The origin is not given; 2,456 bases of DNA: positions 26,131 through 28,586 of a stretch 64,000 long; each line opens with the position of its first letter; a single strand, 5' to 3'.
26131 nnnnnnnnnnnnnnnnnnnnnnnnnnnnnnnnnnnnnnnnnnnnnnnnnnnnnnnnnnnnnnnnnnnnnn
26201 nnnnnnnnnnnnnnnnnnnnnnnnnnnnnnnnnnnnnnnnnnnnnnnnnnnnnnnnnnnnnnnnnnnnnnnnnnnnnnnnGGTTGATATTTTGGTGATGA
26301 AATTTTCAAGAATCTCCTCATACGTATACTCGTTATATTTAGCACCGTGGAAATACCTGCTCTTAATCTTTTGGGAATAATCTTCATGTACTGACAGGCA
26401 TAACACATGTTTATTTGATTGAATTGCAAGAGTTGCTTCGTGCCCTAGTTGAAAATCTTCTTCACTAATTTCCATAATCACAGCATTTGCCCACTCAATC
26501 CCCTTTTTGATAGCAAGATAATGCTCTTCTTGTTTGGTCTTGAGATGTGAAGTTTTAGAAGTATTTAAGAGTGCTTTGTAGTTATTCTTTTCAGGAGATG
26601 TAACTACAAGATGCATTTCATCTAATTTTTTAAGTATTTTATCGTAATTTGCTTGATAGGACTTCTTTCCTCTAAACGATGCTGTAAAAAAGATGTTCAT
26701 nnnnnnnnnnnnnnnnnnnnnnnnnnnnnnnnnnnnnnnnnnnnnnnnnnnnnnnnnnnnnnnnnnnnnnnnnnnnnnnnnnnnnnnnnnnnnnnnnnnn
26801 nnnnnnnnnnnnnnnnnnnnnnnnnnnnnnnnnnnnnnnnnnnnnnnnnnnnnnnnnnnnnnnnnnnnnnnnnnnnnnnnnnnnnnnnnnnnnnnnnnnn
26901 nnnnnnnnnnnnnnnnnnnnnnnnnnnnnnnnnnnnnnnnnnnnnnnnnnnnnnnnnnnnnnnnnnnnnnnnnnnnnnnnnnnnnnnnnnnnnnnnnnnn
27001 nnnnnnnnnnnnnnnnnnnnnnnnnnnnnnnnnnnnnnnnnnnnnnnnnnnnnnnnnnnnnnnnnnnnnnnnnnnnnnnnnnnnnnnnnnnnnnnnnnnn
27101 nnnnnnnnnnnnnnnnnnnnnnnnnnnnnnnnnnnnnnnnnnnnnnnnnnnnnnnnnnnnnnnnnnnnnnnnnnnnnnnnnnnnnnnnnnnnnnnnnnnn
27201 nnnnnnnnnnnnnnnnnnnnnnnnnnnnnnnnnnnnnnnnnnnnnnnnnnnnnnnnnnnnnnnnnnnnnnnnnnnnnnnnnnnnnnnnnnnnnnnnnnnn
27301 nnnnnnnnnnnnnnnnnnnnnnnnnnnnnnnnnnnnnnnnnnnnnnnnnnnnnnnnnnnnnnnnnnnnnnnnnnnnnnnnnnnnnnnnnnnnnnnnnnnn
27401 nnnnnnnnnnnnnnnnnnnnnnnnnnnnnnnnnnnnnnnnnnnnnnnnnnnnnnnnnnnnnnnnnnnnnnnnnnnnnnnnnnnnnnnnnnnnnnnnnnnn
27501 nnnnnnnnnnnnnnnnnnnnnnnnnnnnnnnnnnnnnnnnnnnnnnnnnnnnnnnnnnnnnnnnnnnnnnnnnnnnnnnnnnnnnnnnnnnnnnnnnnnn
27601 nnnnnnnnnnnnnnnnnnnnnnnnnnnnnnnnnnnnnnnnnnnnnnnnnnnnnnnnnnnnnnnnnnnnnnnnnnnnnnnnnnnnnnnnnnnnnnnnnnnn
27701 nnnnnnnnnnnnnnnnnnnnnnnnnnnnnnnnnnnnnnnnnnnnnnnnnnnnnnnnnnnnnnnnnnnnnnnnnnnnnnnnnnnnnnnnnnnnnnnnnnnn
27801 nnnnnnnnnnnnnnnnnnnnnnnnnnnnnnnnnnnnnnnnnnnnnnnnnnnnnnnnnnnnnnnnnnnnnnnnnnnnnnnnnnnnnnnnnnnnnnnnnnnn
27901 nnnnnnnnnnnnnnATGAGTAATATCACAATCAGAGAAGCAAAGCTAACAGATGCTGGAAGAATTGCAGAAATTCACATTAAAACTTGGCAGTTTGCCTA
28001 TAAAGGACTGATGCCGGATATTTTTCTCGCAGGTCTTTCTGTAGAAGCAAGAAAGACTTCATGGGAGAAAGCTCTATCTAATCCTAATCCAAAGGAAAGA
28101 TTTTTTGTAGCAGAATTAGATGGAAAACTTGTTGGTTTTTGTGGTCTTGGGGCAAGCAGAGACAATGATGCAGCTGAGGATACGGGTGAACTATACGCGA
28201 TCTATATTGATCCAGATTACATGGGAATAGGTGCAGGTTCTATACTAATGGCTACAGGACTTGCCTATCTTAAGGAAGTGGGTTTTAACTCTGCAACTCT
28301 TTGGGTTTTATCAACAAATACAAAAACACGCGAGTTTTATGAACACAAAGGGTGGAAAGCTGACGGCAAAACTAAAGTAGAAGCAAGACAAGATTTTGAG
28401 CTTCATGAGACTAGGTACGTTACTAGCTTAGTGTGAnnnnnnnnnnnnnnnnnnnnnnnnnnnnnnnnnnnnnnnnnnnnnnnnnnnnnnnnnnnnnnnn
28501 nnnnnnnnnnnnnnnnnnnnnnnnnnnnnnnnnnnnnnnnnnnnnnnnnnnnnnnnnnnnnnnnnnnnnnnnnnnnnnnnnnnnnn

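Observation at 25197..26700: NDT/DNPH1-like nucleoside-processing domain fused to RHH, beside a PRTase-like high-GC ORF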

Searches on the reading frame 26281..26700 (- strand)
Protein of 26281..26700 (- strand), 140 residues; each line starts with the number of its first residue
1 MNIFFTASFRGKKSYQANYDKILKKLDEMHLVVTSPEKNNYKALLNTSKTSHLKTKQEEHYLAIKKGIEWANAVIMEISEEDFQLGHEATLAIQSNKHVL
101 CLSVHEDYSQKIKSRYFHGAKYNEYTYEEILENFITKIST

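Call 67: search_solved_structures(query=A6, max_evalue=1, show_alignments=4)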
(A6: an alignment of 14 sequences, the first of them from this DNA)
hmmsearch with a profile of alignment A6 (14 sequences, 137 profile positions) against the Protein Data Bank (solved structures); distinct sequences matched with E-value up to 1: 19.
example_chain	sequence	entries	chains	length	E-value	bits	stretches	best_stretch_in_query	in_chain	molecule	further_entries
2klh_A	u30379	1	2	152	2.4e-07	34.1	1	3-104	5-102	c-Myc-responsive protein Rcl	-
4fyh_A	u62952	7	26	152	5e-07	33.1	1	3-104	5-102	Deoxyribonucleoside 5'-monophosphate N-glycosidase | 2'-deoxynucleoside 5'-phosphate N-hydrolase 1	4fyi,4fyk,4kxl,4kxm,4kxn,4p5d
2khz_A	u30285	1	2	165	1.1e-06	32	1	3-103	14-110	c-Myc-responsive protein Rcl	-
8rpt_B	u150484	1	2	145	1.1e-05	28.7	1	3-104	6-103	2'-deoxynucleoside 5'-phosphate N-hydrolase 1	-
8rqd_C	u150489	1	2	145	2.1e-05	27.8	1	3-104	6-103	2'-deoxynucleoside 5'-phosphate N-hydrolase 1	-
8rps_C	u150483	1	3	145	2.5e-05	27.6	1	3-104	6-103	2'-deoxynucleoside 5'-phosphate N-hydrolase 1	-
9da1_A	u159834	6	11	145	4e-05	26.9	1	3-104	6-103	5-hydroxymethyl-dUMP N-hydrolase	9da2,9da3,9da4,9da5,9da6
8os9_A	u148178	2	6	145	4e-05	26.9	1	3-104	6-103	2'-deoxynucleoside 5'-phosphate N-hydrolase 1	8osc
4p5e_A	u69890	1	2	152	4.6e-05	26.7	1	3-104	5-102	2'-deoxynucleoside 5'-phosphate N-hydrolase 1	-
9i3q_A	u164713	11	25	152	4.6e-05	26.7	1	3-104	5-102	5-hydroxymethyl-dUMP N-hydrolase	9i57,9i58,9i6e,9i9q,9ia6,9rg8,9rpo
8qhr_A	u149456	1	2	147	6.6e-05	26.2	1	4-104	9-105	2'-deoxynucleoside 5'-phosphate N-hydrolase 1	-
8qhq_A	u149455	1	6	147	0.00051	23.3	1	3-104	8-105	2'-deoxynucleoside 5'-phosphate N-hydrolase 1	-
9gn4_A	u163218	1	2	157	0.013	18.7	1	36-113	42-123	Nucleoside deoxyribosyltransferase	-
1f8x_A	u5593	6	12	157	0.032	17.5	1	38-113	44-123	NUCLEOSIDE 2-DEOXYRIBOSYLTRANSFERASE | Nucleoside deoxyribosyltransferase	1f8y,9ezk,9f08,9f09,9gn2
4w8i_A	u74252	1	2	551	0.22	14.8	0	2-34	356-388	Probable sphingosine-1-phosphate lyase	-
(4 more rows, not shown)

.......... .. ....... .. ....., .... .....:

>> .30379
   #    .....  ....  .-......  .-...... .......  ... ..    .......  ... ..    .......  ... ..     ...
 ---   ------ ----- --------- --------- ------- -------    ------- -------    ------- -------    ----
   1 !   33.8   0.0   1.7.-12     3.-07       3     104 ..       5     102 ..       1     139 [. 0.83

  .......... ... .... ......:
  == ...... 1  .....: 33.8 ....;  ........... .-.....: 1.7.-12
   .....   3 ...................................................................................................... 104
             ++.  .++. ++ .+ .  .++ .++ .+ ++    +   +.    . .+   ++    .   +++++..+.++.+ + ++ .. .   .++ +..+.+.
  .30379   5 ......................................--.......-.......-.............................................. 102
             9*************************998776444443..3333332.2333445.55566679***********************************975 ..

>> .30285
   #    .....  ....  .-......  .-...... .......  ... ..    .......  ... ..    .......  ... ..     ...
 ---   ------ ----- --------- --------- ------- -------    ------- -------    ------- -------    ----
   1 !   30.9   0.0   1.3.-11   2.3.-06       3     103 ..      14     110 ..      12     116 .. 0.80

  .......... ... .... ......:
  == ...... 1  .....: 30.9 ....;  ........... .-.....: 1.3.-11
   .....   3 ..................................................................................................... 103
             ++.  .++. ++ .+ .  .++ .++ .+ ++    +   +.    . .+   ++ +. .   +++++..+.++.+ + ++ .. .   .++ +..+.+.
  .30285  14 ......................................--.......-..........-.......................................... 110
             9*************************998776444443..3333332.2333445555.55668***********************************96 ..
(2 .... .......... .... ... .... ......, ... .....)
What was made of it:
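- On NDT/DNPH1 superfamily (PF05014-like): A broader N-domain profile hits Rcl/DNPH1 at E 2.4e-7 and NDT at 0.013 (call 67).
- Checked: The N-domain profile matches Rcl at E 2.4e-7 (call 67).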

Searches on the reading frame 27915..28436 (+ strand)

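Call 26: search_protein_families(library=pfam, proteins=[window:27915-28436:+], max_evalue=0.01)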
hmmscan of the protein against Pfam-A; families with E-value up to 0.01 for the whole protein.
window:27915-28436:+ (173 aa): 7 families
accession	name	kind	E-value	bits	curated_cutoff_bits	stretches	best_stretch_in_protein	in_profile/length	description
PF00583.31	Acetyltransf_1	-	1.3e-18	67.8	20.7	1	50-146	22-115/116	Acetyltransferase (GNAT) family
PF13508.13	Acetyltransf_7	-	9.2e-14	52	27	1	60-148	2-83/84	Acetyltransferase (GNAT) domain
PF13673.13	Acetyltransf_10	-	1.8e-10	41.3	23.6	1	48-156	20-116/128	Acetyltransferase (GNAT) domain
PF08445.16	FR47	-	0.0001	22.7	22.1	1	87-150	18-80/86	FR47-like protein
PF13420.13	Acetyltransf_4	-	0.00014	22.4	24.3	1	43-154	30-141/155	Acetyltransferase (GNAT) domain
PF13527.13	Acetyltransf_9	-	0.0037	17.7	25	1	7-148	3-125/127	Acetyltransferase (GNAT) domain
PF13302.13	Acetyltransf_3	-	0.0057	17.8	25.4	1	4-146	2-136/138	Acetyltransferase (GNAT) domain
